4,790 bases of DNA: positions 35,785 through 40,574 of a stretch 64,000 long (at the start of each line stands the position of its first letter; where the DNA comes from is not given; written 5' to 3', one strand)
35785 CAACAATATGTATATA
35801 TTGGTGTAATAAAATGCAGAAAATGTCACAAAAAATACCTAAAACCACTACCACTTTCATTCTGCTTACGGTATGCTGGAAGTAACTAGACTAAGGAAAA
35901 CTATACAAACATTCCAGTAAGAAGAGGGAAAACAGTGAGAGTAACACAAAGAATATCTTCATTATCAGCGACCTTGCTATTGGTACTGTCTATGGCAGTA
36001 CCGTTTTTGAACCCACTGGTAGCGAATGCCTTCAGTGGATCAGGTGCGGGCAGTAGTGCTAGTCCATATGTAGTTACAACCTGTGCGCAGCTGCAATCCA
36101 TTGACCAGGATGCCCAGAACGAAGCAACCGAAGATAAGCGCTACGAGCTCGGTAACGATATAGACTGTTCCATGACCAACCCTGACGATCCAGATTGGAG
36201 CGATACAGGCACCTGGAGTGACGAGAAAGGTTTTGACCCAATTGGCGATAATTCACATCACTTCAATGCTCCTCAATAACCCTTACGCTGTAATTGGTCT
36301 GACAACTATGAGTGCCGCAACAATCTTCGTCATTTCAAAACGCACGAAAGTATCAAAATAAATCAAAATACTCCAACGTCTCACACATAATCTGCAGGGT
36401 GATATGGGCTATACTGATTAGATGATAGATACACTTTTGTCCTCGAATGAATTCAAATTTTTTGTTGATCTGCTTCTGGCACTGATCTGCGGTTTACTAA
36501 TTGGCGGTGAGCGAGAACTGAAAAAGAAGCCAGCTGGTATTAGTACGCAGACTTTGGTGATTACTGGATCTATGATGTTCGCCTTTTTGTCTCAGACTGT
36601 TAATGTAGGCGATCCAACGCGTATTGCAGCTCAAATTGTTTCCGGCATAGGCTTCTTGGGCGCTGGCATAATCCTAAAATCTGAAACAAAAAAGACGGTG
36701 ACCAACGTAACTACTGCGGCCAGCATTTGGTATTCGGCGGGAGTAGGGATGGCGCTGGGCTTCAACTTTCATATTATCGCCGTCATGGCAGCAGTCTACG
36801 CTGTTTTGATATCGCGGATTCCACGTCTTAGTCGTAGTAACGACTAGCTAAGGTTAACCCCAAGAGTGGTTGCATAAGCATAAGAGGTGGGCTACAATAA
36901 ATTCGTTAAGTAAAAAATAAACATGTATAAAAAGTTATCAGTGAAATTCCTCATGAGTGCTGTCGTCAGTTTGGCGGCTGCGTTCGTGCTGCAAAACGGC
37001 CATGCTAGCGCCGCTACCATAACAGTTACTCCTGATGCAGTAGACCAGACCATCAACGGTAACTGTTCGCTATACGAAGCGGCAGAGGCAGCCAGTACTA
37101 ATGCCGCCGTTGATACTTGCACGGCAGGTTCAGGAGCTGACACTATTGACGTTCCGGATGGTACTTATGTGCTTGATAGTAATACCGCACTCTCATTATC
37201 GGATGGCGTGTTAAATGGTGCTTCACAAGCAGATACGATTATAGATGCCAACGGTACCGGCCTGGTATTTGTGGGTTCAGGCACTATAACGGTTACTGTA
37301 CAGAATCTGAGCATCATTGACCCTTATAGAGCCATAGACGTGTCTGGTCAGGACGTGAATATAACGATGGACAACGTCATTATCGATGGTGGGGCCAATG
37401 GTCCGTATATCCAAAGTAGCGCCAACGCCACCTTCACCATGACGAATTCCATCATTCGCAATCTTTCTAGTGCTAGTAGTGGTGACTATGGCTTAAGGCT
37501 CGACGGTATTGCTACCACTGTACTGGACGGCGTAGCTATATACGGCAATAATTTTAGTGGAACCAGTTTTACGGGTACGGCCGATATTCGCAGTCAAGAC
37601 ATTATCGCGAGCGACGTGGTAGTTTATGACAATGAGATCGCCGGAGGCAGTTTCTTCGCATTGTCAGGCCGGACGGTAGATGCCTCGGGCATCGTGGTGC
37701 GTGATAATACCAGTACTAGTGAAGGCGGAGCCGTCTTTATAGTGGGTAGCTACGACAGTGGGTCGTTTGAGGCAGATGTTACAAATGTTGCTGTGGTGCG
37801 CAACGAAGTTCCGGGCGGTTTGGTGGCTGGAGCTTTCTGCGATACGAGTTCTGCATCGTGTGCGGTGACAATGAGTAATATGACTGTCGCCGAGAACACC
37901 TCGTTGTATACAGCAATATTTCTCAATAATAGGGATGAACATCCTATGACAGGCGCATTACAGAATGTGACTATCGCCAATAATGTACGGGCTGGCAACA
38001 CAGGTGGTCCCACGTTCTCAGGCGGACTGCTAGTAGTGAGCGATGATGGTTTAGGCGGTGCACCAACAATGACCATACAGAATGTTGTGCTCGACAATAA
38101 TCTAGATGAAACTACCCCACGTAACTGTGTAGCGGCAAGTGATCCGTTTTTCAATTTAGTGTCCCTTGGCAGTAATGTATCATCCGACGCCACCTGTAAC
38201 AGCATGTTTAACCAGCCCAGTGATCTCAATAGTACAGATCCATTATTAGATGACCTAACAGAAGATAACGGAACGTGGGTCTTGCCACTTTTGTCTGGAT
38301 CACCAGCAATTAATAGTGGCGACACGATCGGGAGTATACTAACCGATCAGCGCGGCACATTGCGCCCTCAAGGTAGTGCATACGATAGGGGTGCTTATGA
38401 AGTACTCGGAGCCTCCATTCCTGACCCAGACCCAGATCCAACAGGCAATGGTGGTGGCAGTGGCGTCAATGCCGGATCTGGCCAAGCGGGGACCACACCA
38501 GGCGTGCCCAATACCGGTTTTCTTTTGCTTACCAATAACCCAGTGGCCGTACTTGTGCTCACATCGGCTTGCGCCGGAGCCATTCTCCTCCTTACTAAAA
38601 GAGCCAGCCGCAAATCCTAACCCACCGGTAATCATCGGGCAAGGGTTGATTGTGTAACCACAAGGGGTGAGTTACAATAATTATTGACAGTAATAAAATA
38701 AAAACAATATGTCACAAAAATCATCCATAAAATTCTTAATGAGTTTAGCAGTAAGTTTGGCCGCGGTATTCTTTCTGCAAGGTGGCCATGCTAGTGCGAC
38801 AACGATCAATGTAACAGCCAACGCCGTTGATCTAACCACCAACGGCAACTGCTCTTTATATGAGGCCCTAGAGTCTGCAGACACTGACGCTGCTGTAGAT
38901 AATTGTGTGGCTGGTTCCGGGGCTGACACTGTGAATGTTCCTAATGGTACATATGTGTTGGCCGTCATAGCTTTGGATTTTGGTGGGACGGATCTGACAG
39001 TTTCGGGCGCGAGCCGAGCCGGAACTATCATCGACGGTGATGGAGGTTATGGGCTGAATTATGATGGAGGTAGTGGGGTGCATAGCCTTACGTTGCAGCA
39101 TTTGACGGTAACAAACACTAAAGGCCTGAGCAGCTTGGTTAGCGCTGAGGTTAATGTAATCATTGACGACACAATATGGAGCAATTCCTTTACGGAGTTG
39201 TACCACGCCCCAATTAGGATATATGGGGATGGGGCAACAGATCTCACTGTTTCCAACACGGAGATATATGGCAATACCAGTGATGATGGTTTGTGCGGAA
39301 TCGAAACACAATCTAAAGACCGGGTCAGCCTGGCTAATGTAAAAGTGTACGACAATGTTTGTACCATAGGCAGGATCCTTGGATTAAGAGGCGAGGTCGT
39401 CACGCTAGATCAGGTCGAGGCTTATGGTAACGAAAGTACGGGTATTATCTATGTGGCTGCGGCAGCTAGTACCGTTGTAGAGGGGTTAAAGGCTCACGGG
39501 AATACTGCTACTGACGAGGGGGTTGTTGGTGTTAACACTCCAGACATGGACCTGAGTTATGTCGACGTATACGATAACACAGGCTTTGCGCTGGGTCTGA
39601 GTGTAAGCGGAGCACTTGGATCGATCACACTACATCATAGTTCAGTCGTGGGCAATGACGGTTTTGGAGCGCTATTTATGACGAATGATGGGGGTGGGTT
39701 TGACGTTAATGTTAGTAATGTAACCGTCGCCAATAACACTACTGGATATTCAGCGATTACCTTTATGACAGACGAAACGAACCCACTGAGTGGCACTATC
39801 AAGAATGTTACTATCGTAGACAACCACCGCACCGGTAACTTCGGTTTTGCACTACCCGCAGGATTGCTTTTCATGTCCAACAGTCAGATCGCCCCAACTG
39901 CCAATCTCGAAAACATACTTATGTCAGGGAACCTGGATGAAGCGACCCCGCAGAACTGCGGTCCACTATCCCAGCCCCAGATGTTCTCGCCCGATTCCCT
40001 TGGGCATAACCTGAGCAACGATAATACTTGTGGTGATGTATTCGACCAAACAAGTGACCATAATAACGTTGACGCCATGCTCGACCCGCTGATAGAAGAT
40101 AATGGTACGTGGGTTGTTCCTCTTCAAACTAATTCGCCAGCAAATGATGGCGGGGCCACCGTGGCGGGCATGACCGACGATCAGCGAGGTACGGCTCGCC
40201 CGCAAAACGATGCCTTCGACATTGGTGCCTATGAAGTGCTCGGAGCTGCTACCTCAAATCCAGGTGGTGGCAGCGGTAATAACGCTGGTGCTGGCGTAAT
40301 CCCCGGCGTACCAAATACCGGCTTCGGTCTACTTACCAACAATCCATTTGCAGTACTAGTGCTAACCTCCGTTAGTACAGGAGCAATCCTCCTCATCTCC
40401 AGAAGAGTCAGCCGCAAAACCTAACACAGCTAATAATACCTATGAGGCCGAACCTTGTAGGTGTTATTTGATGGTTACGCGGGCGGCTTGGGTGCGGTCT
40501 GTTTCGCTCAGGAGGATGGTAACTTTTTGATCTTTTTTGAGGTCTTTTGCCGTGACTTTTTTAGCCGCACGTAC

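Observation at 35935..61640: Surface-protein island: expansion and decay of a CSLREA-motif beta-helix family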

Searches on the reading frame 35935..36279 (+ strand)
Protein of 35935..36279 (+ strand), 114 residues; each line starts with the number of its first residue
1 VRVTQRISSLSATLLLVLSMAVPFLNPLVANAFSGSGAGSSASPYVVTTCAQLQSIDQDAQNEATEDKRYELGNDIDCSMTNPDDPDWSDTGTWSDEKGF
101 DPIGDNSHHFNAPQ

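Call 4: search_protein_families(library=ncbifam, proteins=[window:35935-36279:+], max_evalue=0.01)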
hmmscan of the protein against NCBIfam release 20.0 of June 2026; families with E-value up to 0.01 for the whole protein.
window:35935-36279:+ (114 aa): 0 families

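Call 5: search_protein_families(library=pfam, proteins=[window:35935-36279:+], max_evalue=0.01)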
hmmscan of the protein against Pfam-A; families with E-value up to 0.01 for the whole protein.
window:35935-36279:+ (114 aa): 0 families

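Call 61: find_related_loci(query=window:35935-36279:+, collection=metagenome_contigs, flank=6000)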
Query window:35935-36279:+ (114 aa) in metagenome_contigs; peptide patterns used: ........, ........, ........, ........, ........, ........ (x = any residue, [..] = any of these).
144 stretches matched a pattern, but none encodes a relative of the query by tblastn (E <= 1e-3).

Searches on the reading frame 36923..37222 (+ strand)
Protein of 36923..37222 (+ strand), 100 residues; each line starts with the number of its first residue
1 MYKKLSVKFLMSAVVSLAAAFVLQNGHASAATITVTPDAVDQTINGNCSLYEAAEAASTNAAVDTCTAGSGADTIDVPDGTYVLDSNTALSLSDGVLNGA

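Call 53: search_protein_families(library=ncbifam, proteins=[window:36923-37222:+], max_evalue=10)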
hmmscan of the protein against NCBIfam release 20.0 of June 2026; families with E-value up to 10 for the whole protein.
window:36923-37222:+ (100 aa): 1 family
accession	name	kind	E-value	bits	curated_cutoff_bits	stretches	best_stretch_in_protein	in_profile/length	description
TIGR04212.1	GlyGly_RbtA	equivalog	0.048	11.9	295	1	16-62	5-51/605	rhombotarget A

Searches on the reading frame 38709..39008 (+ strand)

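Call 53: search_protein_families(library=ncbifam, proteins=[window:38709-39008:+], max_evalue=10)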
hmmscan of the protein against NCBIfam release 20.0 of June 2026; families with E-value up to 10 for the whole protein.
window:38709-39008:+ (100 aa): 1 family
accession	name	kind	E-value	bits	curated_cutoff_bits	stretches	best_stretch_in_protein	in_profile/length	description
TIGR04212.1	GlyGly_RbtA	equivalog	0.027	12.8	295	1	15-71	4-62/605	rhombotarget A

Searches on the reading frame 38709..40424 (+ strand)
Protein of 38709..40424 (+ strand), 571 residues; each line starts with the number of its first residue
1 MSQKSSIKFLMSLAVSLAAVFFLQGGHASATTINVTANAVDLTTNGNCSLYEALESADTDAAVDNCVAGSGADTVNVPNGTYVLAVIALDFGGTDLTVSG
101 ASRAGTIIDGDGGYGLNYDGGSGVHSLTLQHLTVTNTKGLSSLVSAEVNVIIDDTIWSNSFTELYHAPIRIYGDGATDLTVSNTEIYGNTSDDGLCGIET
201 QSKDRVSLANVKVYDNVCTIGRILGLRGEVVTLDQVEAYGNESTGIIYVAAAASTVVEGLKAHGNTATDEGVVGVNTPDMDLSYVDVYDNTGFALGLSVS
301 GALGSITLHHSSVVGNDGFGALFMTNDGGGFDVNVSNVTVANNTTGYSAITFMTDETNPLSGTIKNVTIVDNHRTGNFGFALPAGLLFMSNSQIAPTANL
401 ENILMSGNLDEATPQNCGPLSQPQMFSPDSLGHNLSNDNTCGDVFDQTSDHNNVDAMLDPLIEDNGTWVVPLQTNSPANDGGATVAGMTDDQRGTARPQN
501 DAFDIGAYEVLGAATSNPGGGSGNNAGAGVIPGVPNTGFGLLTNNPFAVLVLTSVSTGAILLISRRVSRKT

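Call 4: search_protein_families(library=ncbifam, proteins=[window:38709-40424:+], max_evalue=0.01)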
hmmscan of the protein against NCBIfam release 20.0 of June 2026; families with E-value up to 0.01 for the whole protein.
window:38709-40424:+ (571 aa): 1 family
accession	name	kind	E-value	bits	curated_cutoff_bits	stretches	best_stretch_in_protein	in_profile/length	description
NF041518.1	choice_anch_Q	domain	5e-15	55.5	25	1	455-510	1-57/58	choice-of-anchor Q domain-containing protein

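Call 5: search_protein_families(library=pfam, proteins=[window:38709-40424:+], max_evalue=0.01)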
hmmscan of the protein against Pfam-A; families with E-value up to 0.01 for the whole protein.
window:38709-40424:+ (571 aa): 0 families
